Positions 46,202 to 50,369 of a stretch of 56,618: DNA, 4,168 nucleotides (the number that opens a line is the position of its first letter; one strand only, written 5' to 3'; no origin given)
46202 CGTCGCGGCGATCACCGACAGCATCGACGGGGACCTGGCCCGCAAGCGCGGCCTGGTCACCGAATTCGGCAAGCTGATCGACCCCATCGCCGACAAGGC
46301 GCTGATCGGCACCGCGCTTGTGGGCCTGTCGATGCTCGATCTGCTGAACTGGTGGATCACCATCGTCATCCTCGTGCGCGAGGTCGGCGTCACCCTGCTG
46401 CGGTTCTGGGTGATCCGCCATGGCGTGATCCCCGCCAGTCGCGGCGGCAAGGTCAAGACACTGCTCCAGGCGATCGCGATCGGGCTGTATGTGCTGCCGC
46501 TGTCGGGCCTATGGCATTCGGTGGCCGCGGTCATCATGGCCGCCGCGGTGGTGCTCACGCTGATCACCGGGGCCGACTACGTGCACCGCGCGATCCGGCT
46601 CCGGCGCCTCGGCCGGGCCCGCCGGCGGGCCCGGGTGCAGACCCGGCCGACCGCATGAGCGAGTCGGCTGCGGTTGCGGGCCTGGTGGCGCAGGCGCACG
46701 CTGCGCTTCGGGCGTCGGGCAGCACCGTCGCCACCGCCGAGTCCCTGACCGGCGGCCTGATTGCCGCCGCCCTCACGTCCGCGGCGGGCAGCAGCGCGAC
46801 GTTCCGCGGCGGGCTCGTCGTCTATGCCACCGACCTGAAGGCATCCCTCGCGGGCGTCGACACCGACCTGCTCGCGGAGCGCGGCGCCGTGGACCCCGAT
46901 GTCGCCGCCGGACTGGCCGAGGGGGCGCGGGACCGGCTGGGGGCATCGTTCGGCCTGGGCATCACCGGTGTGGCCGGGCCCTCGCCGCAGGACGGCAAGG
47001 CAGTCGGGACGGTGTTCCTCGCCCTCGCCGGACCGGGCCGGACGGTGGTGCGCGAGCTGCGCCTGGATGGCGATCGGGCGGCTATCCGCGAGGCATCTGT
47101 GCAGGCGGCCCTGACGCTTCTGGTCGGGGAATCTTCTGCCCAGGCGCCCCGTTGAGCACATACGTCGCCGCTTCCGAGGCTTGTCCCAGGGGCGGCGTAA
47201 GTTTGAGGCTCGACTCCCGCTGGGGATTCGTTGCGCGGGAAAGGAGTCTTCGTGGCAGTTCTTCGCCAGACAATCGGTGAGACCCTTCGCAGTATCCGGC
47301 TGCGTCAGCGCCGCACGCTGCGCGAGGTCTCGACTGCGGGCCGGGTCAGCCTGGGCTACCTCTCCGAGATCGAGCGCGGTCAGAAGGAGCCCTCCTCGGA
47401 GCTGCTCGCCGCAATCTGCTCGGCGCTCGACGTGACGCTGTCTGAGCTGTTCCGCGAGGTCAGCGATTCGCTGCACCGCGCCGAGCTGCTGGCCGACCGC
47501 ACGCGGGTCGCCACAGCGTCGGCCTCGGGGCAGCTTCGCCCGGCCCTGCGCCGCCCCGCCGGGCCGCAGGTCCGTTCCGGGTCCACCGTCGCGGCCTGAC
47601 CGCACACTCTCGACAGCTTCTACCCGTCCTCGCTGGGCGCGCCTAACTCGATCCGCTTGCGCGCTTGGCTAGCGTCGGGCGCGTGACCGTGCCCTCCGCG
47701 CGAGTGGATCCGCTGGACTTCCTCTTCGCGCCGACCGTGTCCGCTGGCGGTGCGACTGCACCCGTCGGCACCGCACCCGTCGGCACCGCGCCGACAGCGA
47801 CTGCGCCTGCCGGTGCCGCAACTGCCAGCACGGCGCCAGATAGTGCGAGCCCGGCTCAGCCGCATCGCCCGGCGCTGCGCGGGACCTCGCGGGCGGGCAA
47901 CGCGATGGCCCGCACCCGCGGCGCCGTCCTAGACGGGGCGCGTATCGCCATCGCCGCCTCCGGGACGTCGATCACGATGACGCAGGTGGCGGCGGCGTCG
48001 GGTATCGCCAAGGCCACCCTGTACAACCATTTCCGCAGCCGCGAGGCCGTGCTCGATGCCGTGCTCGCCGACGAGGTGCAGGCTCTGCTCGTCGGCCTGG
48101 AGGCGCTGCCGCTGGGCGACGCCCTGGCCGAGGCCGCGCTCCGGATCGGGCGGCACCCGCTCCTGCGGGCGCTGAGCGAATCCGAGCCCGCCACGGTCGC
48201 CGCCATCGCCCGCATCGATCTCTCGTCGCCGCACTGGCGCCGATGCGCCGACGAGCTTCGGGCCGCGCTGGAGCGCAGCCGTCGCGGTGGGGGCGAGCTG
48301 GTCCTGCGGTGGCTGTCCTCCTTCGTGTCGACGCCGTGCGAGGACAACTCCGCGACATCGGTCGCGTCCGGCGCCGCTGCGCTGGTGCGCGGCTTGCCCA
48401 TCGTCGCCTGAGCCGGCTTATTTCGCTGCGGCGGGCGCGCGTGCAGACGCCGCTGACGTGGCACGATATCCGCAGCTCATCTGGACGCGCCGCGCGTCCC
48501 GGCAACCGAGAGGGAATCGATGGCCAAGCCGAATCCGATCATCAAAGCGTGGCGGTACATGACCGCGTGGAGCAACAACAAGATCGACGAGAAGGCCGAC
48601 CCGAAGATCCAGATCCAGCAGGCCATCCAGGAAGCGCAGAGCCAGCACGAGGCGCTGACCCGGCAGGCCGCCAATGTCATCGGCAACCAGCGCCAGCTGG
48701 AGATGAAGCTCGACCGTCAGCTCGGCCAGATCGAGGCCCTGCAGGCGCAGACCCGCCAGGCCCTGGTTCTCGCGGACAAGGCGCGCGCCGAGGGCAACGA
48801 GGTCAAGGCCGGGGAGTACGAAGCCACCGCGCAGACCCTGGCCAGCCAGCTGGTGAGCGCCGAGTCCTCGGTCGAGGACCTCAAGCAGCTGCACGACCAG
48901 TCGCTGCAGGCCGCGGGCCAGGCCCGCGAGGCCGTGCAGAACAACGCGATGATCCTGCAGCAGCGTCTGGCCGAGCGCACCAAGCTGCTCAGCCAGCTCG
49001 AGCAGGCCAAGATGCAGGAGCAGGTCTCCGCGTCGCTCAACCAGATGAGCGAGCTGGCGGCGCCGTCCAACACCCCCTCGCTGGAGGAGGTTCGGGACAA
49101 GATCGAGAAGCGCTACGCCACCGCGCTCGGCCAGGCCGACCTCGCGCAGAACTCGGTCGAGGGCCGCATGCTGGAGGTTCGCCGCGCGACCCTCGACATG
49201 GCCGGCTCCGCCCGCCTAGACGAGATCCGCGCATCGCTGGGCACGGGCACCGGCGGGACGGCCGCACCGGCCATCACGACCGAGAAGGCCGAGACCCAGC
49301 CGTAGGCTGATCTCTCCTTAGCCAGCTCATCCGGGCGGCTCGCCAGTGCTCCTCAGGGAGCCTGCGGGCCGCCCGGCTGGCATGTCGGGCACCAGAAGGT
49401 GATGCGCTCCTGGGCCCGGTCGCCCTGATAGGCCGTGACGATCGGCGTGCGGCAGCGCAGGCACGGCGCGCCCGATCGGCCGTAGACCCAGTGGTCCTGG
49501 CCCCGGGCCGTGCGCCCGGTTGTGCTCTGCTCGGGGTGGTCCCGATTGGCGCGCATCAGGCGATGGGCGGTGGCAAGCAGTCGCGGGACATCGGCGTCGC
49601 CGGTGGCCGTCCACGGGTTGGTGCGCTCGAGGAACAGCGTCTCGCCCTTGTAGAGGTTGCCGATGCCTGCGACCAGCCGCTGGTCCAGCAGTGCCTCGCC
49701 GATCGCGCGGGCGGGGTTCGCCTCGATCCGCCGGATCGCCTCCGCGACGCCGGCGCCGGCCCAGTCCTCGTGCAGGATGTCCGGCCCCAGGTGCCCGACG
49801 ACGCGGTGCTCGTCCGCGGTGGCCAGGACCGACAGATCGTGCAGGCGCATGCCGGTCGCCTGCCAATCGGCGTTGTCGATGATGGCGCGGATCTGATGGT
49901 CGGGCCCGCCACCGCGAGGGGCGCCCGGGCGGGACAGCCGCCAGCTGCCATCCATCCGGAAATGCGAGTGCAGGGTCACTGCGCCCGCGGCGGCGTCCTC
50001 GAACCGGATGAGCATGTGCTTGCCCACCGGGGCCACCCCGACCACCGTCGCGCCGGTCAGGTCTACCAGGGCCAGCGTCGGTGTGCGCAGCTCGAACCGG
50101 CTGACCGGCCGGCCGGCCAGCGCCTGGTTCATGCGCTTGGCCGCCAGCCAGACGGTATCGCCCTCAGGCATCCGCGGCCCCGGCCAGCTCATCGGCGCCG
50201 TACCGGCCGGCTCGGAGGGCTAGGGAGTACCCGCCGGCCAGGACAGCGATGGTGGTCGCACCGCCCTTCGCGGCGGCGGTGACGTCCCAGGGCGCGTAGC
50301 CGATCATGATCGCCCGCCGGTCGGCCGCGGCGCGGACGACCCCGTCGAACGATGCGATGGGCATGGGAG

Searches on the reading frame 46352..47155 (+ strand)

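Call 77: search_protein_families(library=pfam, proteins=[window:46352-47155:+], max_evalue=0.0001)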
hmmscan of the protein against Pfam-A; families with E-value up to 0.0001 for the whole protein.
window:46352-47155:+ (267 aa): 1 family
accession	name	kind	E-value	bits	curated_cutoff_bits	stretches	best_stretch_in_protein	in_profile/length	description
PF02464.23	CinA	-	5.8e-48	162.9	23.5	1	112-257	5-151/155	Competence-damaged protein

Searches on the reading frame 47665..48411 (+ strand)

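Call 77: search_protein_families(library=pfam, proteins=[window:47665-48411:+], max_evalue=0.0001)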
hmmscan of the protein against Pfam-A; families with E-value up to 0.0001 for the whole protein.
window:47665-48411:+ (248 aa): 1 family
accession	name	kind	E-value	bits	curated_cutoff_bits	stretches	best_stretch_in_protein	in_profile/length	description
PF00440.29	TetR_N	-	1.9e-08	34.4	24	1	89-133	2-47/47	Bacterial regulatory proteins, tetR family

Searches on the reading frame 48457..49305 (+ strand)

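Call 69: search_protein_families(library=pfam, proteins=[window:48457-49305:+], max_evalue=0.0001)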
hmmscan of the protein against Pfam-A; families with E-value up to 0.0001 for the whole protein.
window:48457-49305:+ (282 aa): 1 family
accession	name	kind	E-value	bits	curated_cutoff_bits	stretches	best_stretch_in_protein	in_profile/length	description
PF04012.17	PspA_IM30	-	1.3e-35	123.4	33.9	1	30-259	5-216/220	PspA/IM30 family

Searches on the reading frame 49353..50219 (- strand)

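Call 69: search_protein_families(library=pfam, proteins=[window:49353-50219:-], max_evalue=0.0001)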
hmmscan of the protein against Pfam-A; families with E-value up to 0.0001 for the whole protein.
window:49353-50219:- (288 aa): 2 families
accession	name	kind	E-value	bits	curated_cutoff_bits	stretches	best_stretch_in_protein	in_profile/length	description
PF06831.19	H2TH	-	6.8e-11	42.5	34.7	1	144-205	1-58/93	Formamidopyrimidine-DNA glycosylase H2TH domain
PF01149.29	Fapy_DNA_glyco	-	1.6e-09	38.8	25.5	1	17-108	1-95/117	Formamidopyrimidine-DNA glycosylase N-terminal domain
